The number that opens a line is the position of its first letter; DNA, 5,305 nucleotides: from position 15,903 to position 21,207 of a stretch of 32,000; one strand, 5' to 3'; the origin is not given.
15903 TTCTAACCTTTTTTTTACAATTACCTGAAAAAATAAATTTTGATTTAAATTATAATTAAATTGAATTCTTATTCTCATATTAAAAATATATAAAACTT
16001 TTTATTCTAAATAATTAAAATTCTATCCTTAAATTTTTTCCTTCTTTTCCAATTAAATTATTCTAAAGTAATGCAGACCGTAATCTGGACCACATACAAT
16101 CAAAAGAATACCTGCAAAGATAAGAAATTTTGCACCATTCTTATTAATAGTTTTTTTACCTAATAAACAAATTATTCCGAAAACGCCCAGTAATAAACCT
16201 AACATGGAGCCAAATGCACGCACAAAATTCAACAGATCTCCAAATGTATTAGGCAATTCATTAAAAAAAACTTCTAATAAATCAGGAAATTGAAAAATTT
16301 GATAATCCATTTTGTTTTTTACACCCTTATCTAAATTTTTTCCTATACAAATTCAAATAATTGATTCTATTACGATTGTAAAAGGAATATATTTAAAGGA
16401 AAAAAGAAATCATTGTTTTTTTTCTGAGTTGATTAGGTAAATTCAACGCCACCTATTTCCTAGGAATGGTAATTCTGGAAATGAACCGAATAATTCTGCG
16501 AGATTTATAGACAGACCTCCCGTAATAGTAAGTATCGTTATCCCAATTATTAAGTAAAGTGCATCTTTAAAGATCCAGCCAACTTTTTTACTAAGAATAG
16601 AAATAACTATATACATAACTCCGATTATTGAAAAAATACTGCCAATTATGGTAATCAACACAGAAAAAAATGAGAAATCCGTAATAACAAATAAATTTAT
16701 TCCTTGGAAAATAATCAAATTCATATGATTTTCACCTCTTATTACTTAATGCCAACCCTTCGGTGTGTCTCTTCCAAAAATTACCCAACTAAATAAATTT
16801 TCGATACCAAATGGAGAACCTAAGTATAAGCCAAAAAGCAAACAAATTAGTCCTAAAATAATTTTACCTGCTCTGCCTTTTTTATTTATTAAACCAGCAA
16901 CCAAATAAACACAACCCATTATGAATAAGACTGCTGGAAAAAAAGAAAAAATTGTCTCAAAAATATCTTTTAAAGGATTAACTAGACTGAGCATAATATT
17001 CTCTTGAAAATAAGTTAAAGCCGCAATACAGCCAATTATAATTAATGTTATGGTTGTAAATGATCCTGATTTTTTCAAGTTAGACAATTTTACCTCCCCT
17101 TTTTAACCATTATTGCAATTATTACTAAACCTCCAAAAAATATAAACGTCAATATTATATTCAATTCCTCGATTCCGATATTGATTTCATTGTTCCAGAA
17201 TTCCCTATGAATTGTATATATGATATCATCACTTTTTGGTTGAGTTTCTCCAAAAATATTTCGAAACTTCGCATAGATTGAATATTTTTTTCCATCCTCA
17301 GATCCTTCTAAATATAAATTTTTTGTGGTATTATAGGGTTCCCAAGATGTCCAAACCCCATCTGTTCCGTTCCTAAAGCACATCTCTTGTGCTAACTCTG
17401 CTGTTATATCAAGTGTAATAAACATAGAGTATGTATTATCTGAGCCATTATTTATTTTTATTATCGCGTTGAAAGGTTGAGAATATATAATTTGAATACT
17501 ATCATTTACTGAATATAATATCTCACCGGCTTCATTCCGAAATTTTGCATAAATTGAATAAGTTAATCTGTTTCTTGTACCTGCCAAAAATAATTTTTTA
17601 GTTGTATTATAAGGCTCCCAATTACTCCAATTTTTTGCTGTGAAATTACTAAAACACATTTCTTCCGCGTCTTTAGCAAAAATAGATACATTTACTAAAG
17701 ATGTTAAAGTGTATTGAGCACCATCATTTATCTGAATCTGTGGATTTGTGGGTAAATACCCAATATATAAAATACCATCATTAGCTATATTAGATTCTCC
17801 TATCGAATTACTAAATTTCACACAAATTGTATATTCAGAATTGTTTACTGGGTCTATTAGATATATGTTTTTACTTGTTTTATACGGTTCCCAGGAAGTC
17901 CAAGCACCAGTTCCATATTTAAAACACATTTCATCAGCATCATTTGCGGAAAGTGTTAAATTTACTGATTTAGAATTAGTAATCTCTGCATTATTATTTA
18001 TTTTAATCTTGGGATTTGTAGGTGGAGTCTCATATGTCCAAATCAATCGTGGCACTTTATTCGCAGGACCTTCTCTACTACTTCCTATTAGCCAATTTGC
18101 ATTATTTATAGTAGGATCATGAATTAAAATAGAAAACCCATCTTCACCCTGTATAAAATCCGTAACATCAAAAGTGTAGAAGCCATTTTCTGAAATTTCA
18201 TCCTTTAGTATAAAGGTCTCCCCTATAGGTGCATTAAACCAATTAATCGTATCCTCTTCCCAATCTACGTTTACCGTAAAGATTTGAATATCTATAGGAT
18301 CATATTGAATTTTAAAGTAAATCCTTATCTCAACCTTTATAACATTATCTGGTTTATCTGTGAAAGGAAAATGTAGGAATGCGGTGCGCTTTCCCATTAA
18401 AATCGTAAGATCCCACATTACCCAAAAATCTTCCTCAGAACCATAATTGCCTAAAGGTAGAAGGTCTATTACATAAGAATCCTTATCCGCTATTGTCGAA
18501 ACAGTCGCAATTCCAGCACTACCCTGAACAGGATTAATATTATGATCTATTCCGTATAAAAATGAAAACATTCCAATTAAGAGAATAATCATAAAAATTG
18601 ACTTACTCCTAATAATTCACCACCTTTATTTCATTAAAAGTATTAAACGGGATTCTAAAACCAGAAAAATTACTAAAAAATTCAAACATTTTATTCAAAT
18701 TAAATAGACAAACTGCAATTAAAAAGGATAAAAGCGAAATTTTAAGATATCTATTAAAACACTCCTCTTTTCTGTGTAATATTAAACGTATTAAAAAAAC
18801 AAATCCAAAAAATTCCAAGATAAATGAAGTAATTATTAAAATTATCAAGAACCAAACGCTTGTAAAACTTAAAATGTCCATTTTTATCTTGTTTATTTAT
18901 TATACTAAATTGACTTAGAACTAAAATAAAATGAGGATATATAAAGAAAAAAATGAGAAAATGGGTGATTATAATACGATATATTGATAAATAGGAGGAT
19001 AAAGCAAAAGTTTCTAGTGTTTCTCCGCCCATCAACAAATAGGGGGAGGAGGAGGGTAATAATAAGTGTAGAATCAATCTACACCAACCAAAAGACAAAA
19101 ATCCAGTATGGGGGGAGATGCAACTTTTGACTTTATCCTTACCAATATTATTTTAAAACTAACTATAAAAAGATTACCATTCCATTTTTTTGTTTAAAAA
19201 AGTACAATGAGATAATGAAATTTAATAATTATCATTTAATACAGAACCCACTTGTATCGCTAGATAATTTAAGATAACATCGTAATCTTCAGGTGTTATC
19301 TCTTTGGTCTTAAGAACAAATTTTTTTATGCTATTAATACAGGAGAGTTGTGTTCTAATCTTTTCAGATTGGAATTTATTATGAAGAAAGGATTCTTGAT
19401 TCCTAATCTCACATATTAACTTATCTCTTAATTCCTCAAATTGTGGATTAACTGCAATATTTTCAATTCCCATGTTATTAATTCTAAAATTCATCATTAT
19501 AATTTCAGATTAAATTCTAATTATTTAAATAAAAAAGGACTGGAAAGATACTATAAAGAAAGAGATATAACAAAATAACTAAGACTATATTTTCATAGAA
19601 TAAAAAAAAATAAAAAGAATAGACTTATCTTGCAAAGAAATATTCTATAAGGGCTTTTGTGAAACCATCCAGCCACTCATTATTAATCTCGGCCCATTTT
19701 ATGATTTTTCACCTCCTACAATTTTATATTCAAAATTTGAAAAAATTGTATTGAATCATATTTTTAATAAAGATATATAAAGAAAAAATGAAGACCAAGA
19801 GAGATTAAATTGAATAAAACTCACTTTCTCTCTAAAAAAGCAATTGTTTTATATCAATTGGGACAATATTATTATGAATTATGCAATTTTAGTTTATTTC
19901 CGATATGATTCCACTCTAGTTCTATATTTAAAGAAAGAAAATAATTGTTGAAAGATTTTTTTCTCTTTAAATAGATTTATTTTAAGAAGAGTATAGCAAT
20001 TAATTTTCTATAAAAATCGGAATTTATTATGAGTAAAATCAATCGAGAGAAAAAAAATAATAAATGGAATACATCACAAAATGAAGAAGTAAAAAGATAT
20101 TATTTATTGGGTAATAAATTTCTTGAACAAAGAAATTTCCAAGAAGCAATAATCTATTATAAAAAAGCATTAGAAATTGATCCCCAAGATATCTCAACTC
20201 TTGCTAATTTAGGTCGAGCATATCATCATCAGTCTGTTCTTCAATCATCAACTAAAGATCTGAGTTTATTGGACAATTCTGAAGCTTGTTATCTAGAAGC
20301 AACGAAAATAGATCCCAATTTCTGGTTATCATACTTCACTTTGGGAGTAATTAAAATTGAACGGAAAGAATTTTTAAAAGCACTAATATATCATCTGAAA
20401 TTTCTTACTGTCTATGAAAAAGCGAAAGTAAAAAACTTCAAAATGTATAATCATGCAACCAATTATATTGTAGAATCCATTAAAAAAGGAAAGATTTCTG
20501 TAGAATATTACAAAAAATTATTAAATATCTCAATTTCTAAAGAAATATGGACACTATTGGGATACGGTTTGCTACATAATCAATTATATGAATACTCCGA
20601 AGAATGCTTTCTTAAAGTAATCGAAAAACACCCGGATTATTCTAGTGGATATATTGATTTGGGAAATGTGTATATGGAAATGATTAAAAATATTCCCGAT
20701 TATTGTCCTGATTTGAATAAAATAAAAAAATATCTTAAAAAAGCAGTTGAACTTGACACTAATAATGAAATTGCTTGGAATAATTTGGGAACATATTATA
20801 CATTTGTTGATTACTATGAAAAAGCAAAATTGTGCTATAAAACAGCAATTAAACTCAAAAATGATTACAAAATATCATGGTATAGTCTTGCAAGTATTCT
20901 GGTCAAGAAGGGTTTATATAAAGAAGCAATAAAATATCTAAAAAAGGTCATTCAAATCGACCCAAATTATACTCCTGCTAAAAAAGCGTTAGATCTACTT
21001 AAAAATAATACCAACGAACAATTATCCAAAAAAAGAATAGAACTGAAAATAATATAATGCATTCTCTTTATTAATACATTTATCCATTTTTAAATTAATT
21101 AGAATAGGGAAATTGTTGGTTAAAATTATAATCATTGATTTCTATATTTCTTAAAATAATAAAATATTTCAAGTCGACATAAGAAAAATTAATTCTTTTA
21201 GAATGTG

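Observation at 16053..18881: Array of four pilin-like two-helix membrane proteins around a surface adhesin: candidate uncharacterised filament/contact system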

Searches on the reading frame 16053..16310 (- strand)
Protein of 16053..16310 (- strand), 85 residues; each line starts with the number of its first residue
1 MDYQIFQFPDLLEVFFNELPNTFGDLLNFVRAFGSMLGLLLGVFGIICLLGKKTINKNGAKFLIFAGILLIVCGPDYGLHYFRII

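Call 6: search_protein_families(library=pfam, proteins=[window:16053-16310:-], max_evalue=0.1)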
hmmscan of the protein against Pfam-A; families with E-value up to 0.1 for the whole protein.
window:16053-16310:- (85 aa): 2 families
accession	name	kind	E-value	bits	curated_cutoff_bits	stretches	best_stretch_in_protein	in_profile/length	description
PF13273.12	DUF4064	-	0.0038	17.9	32.1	1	17-73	46-102/102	Protein of unknown function (DUF4064)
PF13373.11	Dsc3_C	-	0.014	16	25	1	33-70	100-137/145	DSC E3 ubiquitin ligase complex subunit 3, C-terminal domain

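Call 7: search_protein_families(library=ncbifam, proteins=[window:16053-16310:-], max_evalue=0.1)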
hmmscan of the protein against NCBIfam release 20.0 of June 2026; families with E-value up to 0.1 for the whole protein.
window:16053-16310:- (85 aa): 1 family
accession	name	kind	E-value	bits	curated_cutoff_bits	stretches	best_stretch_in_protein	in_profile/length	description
NF047765.1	LIC_13387_fam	subfamily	0.013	15.2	33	1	25-72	52-99/131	LIC_13387 family protein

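Call 30: search_protein_families(library=phrogs, proteins=[window:16053-16310:-], max_evalue=0.1)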
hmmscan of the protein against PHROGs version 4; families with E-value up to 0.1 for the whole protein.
window:16053-16310:- (85 aa): 0 families

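Call 40: find_related_loci(query=window:16053-16310:-, collection=viral_contigs, flank=8000)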
Query window:16053-16310:- (85 aa) in viral_contigs; peptide patterns used: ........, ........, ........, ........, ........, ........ (x = any residue, [..] = any of these).
29 stretches matched a pattern, but none encodes a relative of the query by tblastn (E <= 1e-3).

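Call 74: search_protein_families(library=padloc, proteins=[window:16053-16310:-], max_evalue=0.05)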
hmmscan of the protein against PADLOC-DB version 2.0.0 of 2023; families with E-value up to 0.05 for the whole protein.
window:16053-16310:- (85 aa): 0 families

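Call 98: search_dna_similar(query=window:16053-16310:-, collection=phages, mode=protein, max_evalue=1, max_rows=10)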
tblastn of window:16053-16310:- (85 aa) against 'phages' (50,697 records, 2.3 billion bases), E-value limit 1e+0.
No match.

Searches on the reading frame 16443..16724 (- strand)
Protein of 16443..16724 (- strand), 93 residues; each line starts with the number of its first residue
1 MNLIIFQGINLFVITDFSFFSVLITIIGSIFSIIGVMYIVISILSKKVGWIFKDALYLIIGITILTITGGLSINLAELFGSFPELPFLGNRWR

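Call 6: search_protein_families(library=pfam, proteins=[window:16443-16724:-], max_evalue=0.1)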
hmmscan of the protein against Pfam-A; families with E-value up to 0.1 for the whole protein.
window:16443-16724:- (93 aa): 0 families

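Call 7: search_protein_families(library=ncbifam, proteins=[window:16443-16724:-], max_evalue=0.1)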
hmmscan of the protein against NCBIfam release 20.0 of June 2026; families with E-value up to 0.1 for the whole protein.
window:16443-16724:- (93 aa): 0 families

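Call 30: search_protein_families(library=phrogs, proteins=[window:16443-16724:-], max_evalue=0.1)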
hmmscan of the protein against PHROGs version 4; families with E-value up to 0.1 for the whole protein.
window:16443-16724:- (93 aa): 0 families

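Call 58: search_protein_representatives(protein=window:16443-16724:-)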
Query: 93 residues. Proteins with E-value up to 0.001 (for the whole library): 14; up to 1e-10: 4; up to 1e-30: 1. The best 14 are listed.
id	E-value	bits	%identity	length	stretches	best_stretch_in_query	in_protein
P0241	5.2e-35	135.9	77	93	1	1-93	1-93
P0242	1.2e-25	105.9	88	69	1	22-88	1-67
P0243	5.6e-12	62.2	37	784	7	34-58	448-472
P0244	2.6e-11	60.0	35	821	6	18-60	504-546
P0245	8.3e-10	55.2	37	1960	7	19-75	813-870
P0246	2.0e-09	54.0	39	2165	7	33-58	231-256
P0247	1.3e-07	48.1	41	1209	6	37-58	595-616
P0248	2.9e-07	47.1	38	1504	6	34-57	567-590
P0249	3.3e-07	46.9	40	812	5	32-56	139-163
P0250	2.1e-06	44.4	37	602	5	21-58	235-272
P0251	2.8e-06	43.9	34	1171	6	34-75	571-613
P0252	5.5e-05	39.8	35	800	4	36-75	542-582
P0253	8.1e-05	39.3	37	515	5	32-62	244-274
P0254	5.4e-04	36.6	42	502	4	34-66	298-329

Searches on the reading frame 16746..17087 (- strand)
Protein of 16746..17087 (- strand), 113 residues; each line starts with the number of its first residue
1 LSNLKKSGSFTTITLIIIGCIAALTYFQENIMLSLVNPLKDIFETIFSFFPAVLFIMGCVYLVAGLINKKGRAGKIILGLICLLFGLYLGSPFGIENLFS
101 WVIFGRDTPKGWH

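Call 6: search_protein_families(library=pfam, proteins=[window:16746-17087:-], max_evalue=0.1)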
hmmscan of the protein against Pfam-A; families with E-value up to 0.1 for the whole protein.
window:16746-17087:- (113 aa): 1 family
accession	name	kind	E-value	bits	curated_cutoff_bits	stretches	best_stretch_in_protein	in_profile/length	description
PF14965.11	BRI3BP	-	0.049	13.6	27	1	10-88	70-142/179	Negative regulator of p53/TP53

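Call 7: search_protein_families(library=ncbifam, proteins=[window:16746-17087:-], max_evalue=0.1)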
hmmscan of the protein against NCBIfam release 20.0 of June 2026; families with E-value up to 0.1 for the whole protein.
window:16746-17087:- (113 aa): 1 family
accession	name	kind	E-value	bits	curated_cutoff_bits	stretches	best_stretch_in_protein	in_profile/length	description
NF045534.1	small_EYxxD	equivalog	0.067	12.9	29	0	14-27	12-25/37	EYxxD motif small membrane protein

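Call 30: search_protein_families(library=phrogs, proteins=[window:16746-17087:-], max_evalue=0.1)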
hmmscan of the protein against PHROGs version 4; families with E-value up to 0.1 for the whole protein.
window:16746-17087:- (113 aa): 1 family
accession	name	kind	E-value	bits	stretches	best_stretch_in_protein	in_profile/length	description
phrog_1142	-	unknown function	0.0015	19.2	0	39-88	3-52/62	-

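Call 74: search_protein_families(library=padloc, proteins=[window:16746-17087:-], max_evalue=0.05)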
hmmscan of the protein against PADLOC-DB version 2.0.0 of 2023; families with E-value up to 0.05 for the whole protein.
window:16746-17087:- (113 aa): 0 families

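Call 99: search_dna_similar(query=window:16746-17087:-, collection=phages, mode=protein, max_evalue=1, max_rows=10)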
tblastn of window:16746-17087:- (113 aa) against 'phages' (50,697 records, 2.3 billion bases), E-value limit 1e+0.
No match.

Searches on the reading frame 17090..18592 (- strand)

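Call 6: search_protein_families(library=pfam, proteins=[window:17090-18592:-], max_evalue=0.1)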
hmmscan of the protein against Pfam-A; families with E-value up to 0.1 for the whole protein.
window:17090-18592:- (500 aa): 1 family
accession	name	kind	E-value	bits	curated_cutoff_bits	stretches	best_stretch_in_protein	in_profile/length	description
PF24517.2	CBM96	-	7.3e-18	65.4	26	1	30-184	2-161/164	Carbohydrate-binding module family 96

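Call 7: search_protein_families(library=ncbifam, proteins=[window:17090-18592:-], max_evalue=0.1)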
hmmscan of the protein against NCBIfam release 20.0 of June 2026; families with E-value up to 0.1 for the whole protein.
window:17090-18592:- (500 aa): 2 families
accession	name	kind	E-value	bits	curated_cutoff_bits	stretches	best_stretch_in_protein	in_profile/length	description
NF033679.1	DNRLRE_dom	domain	3.8e-14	53.1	34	1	38-184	2-162/164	DNRLRE domain-containing protein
NF038116.1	Sden1266_dom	domain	0.057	13.6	53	0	293-370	19-95/124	choice-of-anchor H family protein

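Call 30: search_protein_families(library=phrogs, proteins=[window:17090-18592:-], max_evalue=0.1)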
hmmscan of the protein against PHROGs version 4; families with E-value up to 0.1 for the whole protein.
window:17090-18592:- (500 aa): 1 family
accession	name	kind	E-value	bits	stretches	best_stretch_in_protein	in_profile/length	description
phrog_10898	-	unknown function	1.6e-11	45.4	2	280-341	13-85/221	-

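Call 74: search_protein_families(library=padloc, proteins=[window:17090-18592:-], max_evalue=0.05)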
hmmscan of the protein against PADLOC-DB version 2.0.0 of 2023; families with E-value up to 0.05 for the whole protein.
window:17090-18592:- (500 aa): 0 families

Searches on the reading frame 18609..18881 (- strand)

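Call 6: search_protein_families(library=pfam, proteins=[window:18609-18881:-], max_evalue=0.1)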
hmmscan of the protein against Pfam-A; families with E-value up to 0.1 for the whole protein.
window:18609-18881:- (90 aa): 0 families

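Call 7: search_protein_families(library=ncbifam, proteins=[window:18609-18881:-], max_evalue=0.1)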
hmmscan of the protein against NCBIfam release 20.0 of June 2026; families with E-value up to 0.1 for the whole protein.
window:18609-18881:- (90 aa): 0 families

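Call 30: search_protein_families(library=phrogs, proteins=[window:18609-18881:-], max_evalue=0.1)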
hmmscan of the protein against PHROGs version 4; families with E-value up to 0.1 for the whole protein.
window:18609-18881:- (90 aa): 1 family
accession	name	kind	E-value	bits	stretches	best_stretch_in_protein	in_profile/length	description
phrog_6827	-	unknown function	0.07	13.7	0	12-47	6-38/39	-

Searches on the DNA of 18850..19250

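Call 103: search_rna_families(source=window, start=18850, end=19250, threshold=evalue, max_evalue=1)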
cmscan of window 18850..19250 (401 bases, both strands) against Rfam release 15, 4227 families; matches with E-value up to 1: 2.
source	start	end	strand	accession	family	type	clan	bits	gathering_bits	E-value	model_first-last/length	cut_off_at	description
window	18999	19110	-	RF01956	NEAT1_2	Gene; lncRNA;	-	17.4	60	0.21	1-116/116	no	Nuclear enriched abundant transcript 1 conserved region 2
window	18969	19083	+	RF02942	Clostridiales-3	Gene; sRNA;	-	12.2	103.4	0.46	1-264/264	no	Clostridiales-3 RNA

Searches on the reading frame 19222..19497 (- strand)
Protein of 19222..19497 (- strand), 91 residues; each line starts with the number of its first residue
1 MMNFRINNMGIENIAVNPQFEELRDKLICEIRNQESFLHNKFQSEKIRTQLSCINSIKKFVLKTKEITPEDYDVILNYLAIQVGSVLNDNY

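Call 6: search_protein_families(library=pfam, proteins=[window:19222-19497:-], max_evalue=0.1)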
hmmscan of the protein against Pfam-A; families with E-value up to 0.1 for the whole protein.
window:19222-19497:- (91 aa): 1 family
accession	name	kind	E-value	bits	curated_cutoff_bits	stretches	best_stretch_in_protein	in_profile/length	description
PF25150.1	TPR_Trm732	-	0.015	15.2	27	1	31-82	80-131/265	Trm732, TPR repeats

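Call 7: search_protein_families(library=ncbifam, proteins=[window:19222-19497:-], max_evalue=0.1)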
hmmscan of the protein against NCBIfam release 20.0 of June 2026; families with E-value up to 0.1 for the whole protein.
window:19222-19497:- (91 aa): 0 families

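Call 30: search_protein_families(library=phrogs, proteins=[window:19222-19497:-], max_evalue=0.1)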
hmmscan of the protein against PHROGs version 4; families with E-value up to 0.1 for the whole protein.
window:19222-19497:- (91 aa): 0 families

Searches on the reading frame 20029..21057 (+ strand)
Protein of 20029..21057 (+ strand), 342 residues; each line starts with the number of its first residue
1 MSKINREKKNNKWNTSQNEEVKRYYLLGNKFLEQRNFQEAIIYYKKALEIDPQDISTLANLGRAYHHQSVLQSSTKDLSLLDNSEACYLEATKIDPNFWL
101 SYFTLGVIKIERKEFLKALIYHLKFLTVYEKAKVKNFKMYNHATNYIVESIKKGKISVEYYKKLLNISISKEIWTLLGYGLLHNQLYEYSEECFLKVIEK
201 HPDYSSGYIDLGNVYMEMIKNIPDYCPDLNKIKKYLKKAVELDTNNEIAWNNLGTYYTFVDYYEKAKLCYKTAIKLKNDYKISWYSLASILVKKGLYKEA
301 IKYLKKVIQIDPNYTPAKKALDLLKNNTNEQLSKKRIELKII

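Call 6: search_protein_families(library=pfam, proteins=[window:20029-21057:+], max_evalue=0.1)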
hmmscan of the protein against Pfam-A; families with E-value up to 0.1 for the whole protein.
window:20029-21057:+ (342 aa): 25 families
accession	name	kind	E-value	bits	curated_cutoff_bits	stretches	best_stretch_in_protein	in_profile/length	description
PF13414.12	TPR_11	-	1.6e-26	92.1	26.8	4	28-68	1-41/42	TPR repeat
PF00515.34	TPR_1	-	5.6e-26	89.7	27.8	3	22-54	2-34/34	Tetratricopeptide repeat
PF13431.12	TPR_17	-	6.1e-25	85.8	24.4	5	43-68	1-26/34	Tetratricopeptide repeat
PF07719.23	TPR_2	-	4.9e-24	82.9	27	3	23-54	3-34/34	Tetratricopeptide repeat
PF13181.12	TPR_8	-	1.8e-23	81.1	25.7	3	283-314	3-34/34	Tetratricopeptide repeat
PF13428.12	TPR_14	-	3.1e-13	49.4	23.5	2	284-320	4-40/44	Tetratricopeptide repeat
PF14559.12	TPR_19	-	1.1e-12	48.5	25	2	32-67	2-37/68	Tetratricopeptide repeat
PF13424.12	TPR_12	-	3.4e-12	46.8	30.1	1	24-52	48-76/77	Tetratricopeptide repeat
PF13176.12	TPR_7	-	1.5e-11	43.8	27.9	2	283-313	1-31/36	Tetratricopeptide repeat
PF13432.12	TPR_16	-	4.5e-11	43.4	32.7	2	263-314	13-64/65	Tetratricopeptide repeat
PF13374.12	TPR_10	-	1.1e-07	32.1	27.5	0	287-310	8-31/42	Tetratricopeptide repeat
PF23914.1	TPR_CcmH_CycH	-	1.3e-07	32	42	2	236-316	39-122/158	Cytochrome c-type biogenesis protein H TPR domain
PF24575.1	TPR_Slam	-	1.5e-07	32.2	35.2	1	277-330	43-98/104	Surface lipoprotein assembly modifier, N-terminal TPR repeats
PF01239.28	PPTA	-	2.8e-06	27.2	29.5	0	234-254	6-26/32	Protein prenyltransferase alpha subunit repeat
PF13371.12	TPR_9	-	1.2e-05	25.7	35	1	31-78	5-52/73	Tetratricopeptide repeat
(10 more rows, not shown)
